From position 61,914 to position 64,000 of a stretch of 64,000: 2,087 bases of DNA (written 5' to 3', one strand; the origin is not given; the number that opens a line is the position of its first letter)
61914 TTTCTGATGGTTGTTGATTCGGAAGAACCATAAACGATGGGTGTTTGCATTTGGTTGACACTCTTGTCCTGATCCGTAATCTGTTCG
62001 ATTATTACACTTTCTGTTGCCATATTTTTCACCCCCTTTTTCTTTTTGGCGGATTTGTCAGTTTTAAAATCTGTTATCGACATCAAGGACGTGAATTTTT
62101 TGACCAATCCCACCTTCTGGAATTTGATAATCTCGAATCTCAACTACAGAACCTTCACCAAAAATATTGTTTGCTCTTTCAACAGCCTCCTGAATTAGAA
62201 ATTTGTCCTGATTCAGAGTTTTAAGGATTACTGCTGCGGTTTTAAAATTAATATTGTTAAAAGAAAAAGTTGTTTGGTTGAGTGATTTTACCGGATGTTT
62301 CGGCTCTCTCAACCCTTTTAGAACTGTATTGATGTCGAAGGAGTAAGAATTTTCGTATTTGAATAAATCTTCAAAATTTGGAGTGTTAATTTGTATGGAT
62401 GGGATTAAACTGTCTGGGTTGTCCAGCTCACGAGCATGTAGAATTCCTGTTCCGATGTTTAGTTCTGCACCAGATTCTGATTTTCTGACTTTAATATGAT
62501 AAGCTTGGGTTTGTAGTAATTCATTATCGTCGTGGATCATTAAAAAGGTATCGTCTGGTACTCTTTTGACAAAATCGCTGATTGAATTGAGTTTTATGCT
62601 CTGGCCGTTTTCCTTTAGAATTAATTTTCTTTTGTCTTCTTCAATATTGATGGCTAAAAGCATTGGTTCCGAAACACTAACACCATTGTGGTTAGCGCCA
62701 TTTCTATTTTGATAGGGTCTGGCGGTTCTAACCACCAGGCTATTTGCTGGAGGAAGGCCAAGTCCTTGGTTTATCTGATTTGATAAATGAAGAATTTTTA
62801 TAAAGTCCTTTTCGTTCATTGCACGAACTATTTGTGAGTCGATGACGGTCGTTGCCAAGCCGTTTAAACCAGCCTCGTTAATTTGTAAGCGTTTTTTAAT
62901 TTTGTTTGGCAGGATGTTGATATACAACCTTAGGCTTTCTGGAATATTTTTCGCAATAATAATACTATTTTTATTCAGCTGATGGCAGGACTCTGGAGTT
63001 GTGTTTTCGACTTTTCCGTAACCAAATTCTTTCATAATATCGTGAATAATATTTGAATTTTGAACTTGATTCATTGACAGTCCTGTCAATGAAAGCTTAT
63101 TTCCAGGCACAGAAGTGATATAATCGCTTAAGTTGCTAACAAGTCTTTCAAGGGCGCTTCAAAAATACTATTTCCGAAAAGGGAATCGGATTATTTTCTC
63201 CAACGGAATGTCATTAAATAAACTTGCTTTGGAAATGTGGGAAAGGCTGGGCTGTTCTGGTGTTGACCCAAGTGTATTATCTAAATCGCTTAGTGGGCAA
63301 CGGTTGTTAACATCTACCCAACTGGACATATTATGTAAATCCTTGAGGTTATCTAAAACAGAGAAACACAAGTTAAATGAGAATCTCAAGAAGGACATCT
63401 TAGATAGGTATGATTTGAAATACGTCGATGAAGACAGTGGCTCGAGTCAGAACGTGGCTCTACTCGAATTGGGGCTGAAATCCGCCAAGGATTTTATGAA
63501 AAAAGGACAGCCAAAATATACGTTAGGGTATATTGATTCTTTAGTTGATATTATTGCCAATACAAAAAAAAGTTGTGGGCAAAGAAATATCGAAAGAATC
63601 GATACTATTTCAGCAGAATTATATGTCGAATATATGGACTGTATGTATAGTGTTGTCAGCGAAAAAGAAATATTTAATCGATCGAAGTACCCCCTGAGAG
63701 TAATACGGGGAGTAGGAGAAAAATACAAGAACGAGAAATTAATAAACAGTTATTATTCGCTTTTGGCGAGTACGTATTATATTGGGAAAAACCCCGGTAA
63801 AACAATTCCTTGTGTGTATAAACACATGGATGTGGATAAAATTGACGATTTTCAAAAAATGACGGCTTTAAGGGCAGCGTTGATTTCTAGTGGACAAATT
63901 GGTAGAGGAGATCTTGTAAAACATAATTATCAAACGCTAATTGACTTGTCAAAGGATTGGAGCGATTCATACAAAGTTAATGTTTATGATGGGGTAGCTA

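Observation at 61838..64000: Cys/Thr-rich 61-aa peptide with very strong RBS, next to an uncharacterised 348-aa protein and a divergent HTH regulator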

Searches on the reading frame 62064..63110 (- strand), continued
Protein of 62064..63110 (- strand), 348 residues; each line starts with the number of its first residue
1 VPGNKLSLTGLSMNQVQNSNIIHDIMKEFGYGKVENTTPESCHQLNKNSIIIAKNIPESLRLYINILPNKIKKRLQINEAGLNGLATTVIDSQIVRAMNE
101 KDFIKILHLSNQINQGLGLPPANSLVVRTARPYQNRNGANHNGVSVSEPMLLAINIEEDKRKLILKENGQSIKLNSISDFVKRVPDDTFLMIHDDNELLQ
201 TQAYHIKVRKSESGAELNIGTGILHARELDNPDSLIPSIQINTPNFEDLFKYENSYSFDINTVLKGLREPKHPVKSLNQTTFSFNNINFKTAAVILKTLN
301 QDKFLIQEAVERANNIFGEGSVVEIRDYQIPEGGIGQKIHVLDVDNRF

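Call 81: find_encoding_contigs(protein=P0059, flank=7000, max_places=2)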
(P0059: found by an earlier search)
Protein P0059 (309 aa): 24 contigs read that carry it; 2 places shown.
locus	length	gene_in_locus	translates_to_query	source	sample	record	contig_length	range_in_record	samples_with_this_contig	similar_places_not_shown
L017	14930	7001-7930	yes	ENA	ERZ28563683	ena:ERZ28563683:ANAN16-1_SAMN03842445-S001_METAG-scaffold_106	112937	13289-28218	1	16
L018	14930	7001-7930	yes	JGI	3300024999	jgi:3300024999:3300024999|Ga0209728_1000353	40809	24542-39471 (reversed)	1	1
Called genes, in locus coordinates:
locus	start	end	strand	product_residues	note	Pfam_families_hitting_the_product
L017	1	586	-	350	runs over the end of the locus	PF02547:Queuosine_synth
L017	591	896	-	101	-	PF01035:DNA_binding_1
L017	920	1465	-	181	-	PF13673:Acetyltransf_10 (weak), PF00583:Acetyltransf_1, PF13508:Acetyltransf_7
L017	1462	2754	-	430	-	PF00817:IMS, PF11799:IMS_C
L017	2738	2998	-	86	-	-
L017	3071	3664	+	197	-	-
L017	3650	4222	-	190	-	PF02586:SRAP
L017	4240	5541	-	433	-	-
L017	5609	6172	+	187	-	PF04307:YdjM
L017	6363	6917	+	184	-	-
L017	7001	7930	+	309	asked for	-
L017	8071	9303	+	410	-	PF04851:ResIII, PF00270:DEAD, PF00271:Helicase_C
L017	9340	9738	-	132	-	PF09945:DUF2177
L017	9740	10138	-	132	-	PF03073:TspO_MBR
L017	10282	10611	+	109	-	PF00076:RRM_1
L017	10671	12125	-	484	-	PF03193:RsgA_GTPase (faint), PF13555:AAA_29 (faint), PF00005:ABC_tran, PF01926:MMR_HSR1 (faint), PF02463:SMC_N (faint), PF13304:AAA_21 (faint), PF12848:ABC_tran_Xtn (weak), PF00005:ABC_tran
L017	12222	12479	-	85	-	-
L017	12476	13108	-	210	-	-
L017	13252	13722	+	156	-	-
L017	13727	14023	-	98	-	-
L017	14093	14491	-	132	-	PF07883:Cupin_2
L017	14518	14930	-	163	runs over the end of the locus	-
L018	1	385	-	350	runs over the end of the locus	PF02547:Queuosine_synth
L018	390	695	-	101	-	PF01035:DNA_binding_1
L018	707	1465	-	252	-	PF02585:PIG-L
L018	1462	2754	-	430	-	PF00817:IMS, PF11799:IMS_C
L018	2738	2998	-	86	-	-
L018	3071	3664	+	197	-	-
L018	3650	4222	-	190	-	PF02586:SRAP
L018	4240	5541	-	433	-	-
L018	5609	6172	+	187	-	PF04307:YdjM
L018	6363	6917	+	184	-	-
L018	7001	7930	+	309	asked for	-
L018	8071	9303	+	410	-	PF04851:ResIII, PF00270:DEAD, PF00271:Helicase_C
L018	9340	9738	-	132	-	PF09945:DUF2177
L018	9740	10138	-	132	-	PF03073:TspO_MBR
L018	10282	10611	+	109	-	PF00076:RRM_1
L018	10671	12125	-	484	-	PF03193:RsgA_GTPase (faint), PF13555:AAA_29 (faint), PF00005:ABC_tran, PF01926:MMR_HSR1 (faint), PF02463:SMC_N (faint), PF13304:AAA_21 (faint), PF12848:ABC_tran_Xtn (weak), PF00005:ABC_tran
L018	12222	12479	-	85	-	-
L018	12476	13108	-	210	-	-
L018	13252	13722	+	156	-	-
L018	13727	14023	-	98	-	-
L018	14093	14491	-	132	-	PF07883:Cupin_2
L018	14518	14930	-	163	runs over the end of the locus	-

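Call 84: search_protein_families(library=padloc, proteins=[P0001], max_evalue=0.1)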
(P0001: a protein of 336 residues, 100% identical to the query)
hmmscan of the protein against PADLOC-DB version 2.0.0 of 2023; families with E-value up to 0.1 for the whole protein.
P0001 (336 aa): 0 families

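Call 85: search_protein_families(library=phrogs, proteins=[P0001], max_evalue=0.1)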
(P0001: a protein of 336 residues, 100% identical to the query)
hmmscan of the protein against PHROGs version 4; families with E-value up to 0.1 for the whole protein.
P0001 (336 aa): 2 families
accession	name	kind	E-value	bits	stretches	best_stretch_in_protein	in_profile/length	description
phrog_27427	-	unknown function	0.052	14.8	0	148-178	28-59/60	-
phrog_32564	-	unknown function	0.068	14.3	0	268-305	26-64/76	-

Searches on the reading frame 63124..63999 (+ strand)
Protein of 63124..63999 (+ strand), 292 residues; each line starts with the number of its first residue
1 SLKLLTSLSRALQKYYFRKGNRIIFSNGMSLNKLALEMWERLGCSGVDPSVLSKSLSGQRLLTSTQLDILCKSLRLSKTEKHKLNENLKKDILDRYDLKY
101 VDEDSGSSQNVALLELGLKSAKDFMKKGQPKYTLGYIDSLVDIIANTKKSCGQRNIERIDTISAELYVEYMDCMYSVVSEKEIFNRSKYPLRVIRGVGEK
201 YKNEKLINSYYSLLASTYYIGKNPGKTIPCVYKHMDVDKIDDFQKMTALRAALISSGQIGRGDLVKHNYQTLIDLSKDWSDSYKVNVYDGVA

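Call 7: search_protein_families(library=pfam, proteins=[window:63124-63999:+], max_evalue=1)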
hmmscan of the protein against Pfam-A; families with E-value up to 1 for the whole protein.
window:63124-63999:+ (292 aa): 0 families

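Call 8: search_protein_families(library=ncbifam, proteins=[window:63124-63999:+], max_evalue=1)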
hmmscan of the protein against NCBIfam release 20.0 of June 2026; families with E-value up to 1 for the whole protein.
window:63124-63999:+ (292 aa): 0 families

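Call 48: find_homologous_proteins(query=window:63124-63999:+, max_evalue=0.001)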
Query window:63124-63999:+ (292 aa): 4 proteins with E <= 0.001 among 1344 candidates.
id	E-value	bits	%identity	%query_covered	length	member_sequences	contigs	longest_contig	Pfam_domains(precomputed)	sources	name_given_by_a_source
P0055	8.4e-163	558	100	87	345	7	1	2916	-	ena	-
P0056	1.8e-116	406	64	99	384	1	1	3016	-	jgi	jgi:hypothetical protein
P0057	3.3e-26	110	35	72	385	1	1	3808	-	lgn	-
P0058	3.4e-19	87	41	50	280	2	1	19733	-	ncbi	-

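Call 49: find_encoding_contigs(protein=P0056, flank=6000, max_places=3)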
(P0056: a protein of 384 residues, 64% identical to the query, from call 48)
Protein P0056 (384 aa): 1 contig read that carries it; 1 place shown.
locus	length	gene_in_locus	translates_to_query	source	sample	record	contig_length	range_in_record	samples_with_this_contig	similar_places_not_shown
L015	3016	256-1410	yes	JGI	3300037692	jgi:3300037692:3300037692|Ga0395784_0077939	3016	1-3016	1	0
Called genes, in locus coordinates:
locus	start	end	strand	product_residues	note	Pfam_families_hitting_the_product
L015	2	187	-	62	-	?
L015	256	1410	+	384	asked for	-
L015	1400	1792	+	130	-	PF01035:DNA_binding_1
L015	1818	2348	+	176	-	-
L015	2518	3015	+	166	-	?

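Call 50: find_encoding_contigs(protein=P0055, flank=6000, max_places=3)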
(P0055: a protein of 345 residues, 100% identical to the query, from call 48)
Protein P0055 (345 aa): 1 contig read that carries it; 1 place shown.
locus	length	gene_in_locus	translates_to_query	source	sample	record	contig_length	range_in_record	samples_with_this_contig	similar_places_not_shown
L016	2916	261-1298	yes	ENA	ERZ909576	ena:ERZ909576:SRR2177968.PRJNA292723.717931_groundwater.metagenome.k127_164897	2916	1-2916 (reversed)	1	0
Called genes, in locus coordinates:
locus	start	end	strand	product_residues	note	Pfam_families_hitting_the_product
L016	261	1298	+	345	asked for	-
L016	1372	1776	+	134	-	PF01035:DNA_binding_1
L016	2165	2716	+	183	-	-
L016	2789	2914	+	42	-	?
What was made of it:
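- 63133..64000 (+): 5' part of a ~379-aa regulator gene with a conserved N-terminal putative DNA-binding domain and a C-terminal TPR superhelix. It runs off the window. The full-length copy is on L016 (call 50).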

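Call 63: predict_structure(alignment_id=A7)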
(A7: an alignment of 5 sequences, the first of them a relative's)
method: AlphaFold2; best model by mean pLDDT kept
length: 384 residues; sequences in the alignment: 5
mean_pLDDT: 76.2   pTM: 0.58
mean pLDDT of the five models: 76.2, 75.9, 63.9, 62.7, 58.2
residues with pLDDT >= 90: 28; 70-90: 265; 50-70: 74; < 50: 17
segments of 3 or more residues with pLDDT < 50: 1-10, 99-105
pLDDT, mean of each block of 10 residues (from residue 1): 36 65 74 84 74 71 69 81 70 56 52 67 71 72 70 70 89 81 78 91 87 85 78 75 71 78 78 78 82 89 90 85 73 86 84 89 84 81 80
secondary structure, 60 per line:
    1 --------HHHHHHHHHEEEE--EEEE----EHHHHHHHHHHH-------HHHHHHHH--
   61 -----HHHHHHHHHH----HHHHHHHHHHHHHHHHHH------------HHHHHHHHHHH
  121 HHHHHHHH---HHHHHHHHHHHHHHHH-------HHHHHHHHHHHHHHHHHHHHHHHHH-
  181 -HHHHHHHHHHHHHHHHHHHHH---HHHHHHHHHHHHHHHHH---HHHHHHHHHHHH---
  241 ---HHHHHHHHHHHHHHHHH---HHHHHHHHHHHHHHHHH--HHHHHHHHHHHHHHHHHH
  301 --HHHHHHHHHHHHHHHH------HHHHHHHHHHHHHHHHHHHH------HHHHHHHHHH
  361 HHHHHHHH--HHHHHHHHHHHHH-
elements in order: H9-17 E18-21 E24-27 H33-43 H51-58 H66-75 H80-97 H110-128 H132-147 H155-179 H182-202 H206-222 H226-237 H244-260 H264-280 H283-300 H303-318 H325-344 H351-368 H371-383
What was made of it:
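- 63133..64000 (+): The AF2 model of the 64 %-identical P0056 has pLDDT 76 (call 63).
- On RNPP regulators: The AF2 model has pLDDT 76 (call 63). The model shows helices with a longer than usual turn (call 63).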

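Call 84: search_protein_families(library=padloc, proteins=[P0056], max_evalue=0.1)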
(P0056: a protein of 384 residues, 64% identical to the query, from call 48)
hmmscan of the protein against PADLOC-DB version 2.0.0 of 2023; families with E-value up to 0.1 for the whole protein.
P0056 (384 aa): 0 families

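Call 85: search_protein_families(library=phrogs, proteins=[P0056], max_evalue=0.1)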
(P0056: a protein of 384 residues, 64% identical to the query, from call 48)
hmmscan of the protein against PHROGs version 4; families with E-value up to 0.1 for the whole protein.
P0056 (384 aa): 0 families

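Call 94: fold_search(model_id=the predicted structure, library=pdb)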
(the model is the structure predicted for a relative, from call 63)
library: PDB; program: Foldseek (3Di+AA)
matches with E <= 10: 1351; with E <= 0.001: 6
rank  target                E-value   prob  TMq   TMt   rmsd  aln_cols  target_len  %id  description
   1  6hc2_E                3.1e-04  1.00  0.49  0.51  14.9       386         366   14  Crystal structure of NuMA/LGN hetero-hexamers (released 2019-05-29)
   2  6hc2_S                5.9e-04  1.00  0.47  0.50  14.6       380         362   14  Crystal structure of NuMA/LGN hetero-hexamers (released 2019-05-29)
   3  5a7d_H                6.7e-04  1.00  0.49  0.53  13.6       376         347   15  Tetrameric assembly of LGN with Inscuteable (released 2016-08-03)
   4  6hc2_C                6.7e-04  1.00  0.49  0.51  14.6       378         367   14  Crystal structure of NuMA/LGN hetero-hexamers (released 2019-05-29)
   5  6hc2_A                7.0e-04  1.00  0.50  0.52  14.7       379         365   14  Crystal structure of NuMA/LGN hetero-hexamers (released 2019-05-29)
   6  3sf4_A                7.6e-04  1.00  0.47  0.50  14.0       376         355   14  Crystal structure of the complex between the conserved cell polarity proteins Inscuteable and LGN (released 2011-11-23)
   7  4g2v_A                1.5e-03  1.00  0.38  0.44  13.8       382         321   13  Structure complex of LGN binding with FRMPD1 (released 2013-01-23)
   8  5a7d_C                1.6e-03  1.00  0.47  0.51  14.7       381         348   15  Tetrameric assembly of LGN with Inscuteable (released 2016-08-03)
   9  3sf4_B                1.6e-03  1.00  0.46  0.49  14.3       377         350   14  Crystal structure of the complex between the conserved cell polarity proteins Inscuteable and LGN (released 2011-11-23)
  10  5a7d_G                2.9e-03  1.00  0.47  0.51  14.2       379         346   13  Tetrameric assembly of LGN with Inscuteable (released 2016-08-03)
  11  5a7d_D                3.6e-03  1.00  0.46  0.50  14.6       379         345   13  Tetrameric assembly of LGN with Inscuteable (released 2016-08-03)
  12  5a7d_F                4.4e-03  1.00  0.51  0.55  13.5       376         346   14  Tetrameric assembly of LGN with Inscuteable (released 2016-08-03)
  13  4wng_A                5.5e-03  1.00  0.48  0.55   5.6       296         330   12  Crystal structure of the TPR domain of LGN in complex with Frmpd4/Preso1 at 2.1 Angstrom resolution (released 2015-09-16)
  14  4wne_A                6.0e-03  1.00  0.47  0.55   5.5       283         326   12  Crystal structure of the TPR domain of LGN in complex with Frmpd4/Preso1 at 2.0 Angstrom resolution (released 2015-09-16)
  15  4wnd_A                6.2e-03  1.00  0.37  0.42  10.2       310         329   12  Crystal structure of the TPR domain of LGN in complex with Frmpd4/Preso1 at 1.5 Angstrom resolution (released 2015-09-16)
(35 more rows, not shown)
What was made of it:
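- On RNPP regulators: Foldseek agrees (call 94).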

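Call 95: find_encoding_contigs(protein=P0057, flank=6000, max_places=3)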
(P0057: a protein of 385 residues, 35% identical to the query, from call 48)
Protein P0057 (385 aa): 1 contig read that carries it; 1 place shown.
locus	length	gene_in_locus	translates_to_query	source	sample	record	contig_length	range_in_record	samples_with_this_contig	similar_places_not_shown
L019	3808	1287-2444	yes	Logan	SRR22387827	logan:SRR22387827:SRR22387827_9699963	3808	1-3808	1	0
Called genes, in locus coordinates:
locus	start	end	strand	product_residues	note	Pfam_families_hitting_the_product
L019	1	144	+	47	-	?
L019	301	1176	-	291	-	-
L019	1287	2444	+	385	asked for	-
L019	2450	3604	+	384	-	-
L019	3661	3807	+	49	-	?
